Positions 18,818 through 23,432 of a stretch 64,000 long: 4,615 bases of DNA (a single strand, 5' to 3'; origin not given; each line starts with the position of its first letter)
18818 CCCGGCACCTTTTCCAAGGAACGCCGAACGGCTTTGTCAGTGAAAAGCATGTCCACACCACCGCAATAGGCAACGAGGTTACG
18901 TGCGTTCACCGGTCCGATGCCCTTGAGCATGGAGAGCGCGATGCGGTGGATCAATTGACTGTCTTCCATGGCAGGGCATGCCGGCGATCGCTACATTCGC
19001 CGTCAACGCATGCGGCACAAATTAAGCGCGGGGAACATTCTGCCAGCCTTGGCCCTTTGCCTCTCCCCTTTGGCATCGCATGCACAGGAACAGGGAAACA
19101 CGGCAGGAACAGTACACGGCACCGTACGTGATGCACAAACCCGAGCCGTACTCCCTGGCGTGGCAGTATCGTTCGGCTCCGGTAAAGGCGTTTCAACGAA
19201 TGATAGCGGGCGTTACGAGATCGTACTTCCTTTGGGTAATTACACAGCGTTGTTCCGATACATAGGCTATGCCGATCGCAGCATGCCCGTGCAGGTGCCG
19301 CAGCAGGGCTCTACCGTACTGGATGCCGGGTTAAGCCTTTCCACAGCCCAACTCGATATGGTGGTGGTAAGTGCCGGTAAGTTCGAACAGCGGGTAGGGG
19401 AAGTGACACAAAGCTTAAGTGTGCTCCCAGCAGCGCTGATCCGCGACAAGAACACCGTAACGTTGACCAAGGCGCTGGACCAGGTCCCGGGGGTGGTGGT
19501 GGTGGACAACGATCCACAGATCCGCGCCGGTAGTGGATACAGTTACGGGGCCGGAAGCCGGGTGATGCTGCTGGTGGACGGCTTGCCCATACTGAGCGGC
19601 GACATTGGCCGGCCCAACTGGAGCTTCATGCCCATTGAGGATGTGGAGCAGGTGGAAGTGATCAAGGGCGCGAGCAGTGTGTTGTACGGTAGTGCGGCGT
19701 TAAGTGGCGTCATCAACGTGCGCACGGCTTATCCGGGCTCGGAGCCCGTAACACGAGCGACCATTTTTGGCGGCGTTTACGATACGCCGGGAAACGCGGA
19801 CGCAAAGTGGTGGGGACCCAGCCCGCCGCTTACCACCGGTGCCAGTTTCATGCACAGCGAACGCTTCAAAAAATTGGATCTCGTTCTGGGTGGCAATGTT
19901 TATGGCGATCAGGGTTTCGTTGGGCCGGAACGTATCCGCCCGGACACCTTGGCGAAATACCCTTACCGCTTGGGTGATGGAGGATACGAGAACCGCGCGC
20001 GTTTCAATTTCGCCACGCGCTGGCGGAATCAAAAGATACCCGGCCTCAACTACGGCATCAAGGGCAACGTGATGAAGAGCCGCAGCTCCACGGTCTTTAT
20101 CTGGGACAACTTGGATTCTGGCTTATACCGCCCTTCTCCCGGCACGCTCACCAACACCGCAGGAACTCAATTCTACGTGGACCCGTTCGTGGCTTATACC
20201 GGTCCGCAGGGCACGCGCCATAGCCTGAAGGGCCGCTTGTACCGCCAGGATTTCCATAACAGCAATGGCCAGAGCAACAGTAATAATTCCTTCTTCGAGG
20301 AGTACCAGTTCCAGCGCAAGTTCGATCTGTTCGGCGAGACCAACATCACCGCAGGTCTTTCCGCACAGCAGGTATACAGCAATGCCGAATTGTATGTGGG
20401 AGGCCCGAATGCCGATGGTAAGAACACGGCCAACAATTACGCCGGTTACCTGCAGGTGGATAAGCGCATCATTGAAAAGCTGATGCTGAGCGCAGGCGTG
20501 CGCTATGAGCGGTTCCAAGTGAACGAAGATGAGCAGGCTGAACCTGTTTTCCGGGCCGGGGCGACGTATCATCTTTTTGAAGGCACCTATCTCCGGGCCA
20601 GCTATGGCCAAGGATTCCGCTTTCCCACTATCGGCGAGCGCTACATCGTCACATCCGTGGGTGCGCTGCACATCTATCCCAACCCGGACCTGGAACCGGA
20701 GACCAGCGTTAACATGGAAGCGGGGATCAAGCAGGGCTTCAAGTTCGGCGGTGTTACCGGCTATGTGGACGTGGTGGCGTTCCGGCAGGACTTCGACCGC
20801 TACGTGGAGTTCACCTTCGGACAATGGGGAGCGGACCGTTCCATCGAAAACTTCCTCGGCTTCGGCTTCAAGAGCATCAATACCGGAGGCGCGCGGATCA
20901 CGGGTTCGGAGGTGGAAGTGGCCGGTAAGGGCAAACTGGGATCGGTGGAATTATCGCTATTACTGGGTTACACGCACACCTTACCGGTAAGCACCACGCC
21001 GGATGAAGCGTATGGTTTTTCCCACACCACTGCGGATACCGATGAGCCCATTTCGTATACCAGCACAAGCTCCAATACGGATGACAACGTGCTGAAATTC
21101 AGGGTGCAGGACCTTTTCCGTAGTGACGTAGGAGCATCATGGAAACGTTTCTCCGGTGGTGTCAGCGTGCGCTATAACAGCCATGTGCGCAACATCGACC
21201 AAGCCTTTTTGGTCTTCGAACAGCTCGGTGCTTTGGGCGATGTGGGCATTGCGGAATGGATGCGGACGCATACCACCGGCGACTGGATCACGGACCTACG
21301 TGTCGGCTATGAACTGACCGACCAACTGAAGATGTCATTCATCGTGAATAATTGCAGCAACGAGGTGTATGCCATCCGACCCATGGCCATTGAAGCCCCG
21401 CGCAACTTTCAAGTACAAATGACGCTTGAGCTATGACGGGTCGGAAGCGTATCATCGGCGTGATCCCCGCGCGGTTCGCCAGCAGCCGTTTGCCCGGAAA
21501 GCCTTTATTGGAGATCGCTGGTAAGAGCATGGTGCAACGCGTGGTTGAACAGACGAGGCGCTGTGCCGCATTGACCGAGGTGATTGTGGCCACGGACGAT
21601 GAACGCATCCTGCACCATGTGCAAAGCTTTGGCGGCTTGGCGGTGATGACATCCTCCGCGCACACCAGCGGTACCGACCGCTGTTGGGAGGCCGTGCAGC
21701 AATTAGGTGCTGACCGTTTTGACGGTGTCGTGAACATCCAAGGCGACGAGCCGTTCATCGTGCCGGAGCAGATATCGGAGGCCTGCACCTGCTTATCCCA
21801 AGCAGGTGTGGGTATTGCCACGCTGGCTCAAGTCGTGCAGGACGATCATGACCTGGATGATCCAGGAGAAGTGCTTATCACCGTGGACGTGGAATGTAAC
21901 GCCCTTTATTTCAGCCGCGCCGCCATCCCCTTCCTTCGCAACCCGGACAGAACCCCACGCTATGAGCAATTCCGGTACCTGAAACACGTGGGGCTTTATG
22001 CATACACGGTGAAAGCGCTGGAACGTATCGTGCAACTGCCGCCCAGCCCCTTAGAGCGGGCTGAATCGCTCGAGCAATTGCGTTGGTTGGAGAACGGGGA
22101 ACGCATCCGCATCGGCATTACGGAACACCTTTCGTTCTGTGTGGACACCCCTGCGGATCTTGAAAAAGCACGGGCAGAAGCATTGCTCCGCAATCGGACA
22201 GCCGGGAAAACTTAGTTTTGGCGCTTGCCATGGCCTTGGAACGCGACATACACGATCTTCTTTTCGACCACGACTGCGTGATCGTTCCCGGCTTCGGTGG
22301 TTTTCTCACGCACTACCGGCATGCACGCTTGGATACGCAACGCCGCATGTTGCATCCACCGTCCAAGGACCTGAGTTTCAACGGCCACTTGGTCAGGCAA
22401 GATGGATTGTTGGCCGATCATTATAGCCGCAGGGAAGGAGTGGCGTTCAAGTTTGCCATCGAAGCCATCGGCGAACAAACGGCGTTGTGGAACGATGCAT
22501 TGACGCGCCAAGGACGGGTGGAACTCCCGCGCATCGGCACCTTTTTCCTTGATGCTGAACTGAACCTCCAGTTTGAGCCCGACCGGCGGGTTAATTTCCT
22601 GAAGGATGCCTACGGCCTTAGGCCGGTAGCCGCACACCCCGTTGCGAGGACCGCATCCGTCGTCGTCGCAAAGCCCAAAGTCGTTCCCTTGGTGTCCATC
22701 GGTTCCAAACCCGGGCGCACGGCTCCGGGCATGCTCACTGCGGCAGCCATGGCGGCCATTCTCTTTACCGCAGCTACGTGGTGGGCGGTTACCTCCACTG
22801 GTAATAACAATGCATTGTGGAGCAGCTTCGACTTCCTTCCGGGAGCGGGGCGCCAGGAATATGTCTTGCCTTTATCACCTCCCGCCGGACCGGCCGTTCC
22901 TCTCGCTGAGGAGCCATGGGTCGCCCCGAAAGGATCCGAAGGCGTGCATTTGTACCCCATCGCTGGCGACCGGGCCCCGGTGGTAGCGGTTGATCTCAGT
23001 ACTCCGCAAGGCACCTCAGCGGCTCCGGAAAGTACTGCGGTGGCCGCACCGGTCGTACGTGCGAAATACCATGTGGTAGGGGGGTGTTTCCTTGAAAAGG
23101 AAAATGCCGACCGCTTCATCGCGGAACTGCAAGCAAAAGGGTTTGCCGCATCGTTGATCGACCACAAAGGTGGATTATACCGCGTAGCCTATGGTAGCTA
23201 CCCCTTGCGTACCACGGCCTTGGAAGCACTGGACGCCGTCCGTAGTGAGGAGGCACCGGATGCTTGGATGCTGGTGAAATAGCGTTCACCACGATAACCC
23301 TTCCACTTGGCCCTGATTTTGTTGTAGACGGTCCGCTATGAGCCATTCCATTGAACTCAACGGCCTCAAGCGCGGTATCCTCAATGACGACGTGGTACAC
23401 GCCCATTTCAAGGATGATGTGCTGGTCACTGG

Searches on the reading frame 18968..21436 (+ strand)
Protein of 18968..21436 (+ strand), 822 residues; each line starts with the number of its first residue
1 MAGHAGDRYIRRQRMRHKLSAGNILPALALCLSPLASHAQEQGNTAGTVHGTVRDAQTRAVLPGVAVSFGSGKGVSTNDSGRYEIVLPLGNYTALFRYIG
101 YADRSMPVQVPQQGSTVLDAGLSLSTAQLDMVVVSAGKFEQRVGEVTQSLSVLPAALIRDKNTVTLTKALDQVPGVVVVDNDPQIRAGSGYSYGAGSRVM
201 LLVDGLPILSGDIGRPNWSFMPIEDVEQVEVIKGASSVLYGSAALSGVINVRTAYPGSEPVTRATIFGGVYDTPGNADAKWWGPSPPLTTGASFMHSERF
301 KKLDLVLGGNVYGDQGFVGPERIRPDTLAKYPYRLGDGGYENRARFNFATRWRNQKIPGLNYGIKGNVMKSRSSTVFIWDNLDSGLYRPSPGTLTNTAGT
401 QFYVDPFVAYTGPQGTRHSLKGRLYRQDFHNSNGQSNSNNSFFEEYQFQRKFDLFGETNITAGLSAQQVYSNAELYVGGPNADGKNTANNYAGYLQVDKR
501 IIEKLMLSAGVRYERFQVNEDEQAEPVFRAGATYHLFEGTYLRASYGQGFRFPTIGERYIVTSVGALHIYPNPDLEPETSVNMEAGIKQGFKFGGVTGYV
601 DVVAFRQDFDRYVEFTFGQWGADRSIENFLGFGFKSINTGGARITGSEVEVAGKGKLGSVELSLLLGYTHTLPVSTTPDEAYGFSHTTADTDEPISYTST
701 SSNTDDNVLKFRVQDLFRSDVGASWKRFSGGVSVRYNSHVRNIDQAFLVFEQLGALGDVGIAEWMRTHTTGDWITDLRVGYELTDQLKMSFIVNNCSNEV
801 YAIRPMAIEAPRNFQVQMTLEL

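Call 77: search_protein_families(library=pfam, proteins=[window:18968-21436:+], max_evalue=0.00001)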
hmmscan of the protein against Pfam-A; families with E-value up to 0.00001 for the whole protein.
window:18968-21436:+ (822 aa): 4 families
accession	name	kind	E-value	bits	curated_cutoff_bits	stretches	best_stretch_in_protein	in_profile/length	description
PF00593.30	TonB_dep_Rec_b-barrel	-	4.9e-37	129.3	27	1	339-795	21-435/436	TonB dependent receptor-like, beta-barrel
PF07715.20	Plug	-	4.8e-21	75.7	23.9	1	145-248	4-107/107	TonB-dependent Receptor Plug Domain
PF13715.12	CarbopepD_reg_2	-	1.4e-13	51.1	32.2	1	49-134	1-88/88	CarboxypepD_reg-like domain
PF13620.12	CarboxypepD_reg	-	2.4e-11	44.2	32.3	1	48-122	1-81/82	Carboxypeptidase regulatory-like domain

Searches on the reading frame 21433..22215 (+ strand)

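Call 77: search_protein_families(library=pfam, proteins=[window:21433-22215:+], max_evalue=0.00001)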
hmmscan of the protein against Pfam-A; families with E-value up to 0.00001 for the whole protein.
window:21433-22215:+ (260 aa): 2 families
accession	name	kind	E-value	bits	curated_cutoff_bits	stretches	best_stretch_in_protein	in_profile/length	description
PF02348.25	CTP_transf_3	-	1.6e-53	182.2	22.6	1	8-225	1-217/217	Cytidylyltransferase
PF12804.13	NTP_transf_3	-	9.9e-09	36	27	1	19-133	11-123/160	MobA-like NTP transferase domain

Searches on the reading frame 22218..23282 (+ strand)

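Call 77: search_protein_families(library=pfam, proteins=[window:22218-23282:+], max_evalue=0.00001)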
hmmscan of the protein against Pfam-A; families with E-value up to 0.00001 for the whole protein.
window:22218-23282:+ (354 aa): 3 families
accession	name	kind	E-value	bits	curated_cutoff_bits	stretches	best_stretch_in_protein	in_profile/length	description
PF18174.6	HU-CCDC81_bac_1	-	1.1e-20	73.7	26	1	7-62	4-59/59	CCDC81-like prokaryotic HU domain 1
PF18175.6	HU-CCDC81_bac_2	-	3e-18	65.9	35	1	63-132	1-70/70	CCDC81-like prokaryotic HU domain 2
PF05036.18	SPOR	-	3.9e-08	33.9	21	1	290-350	11-73/76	SPOR domain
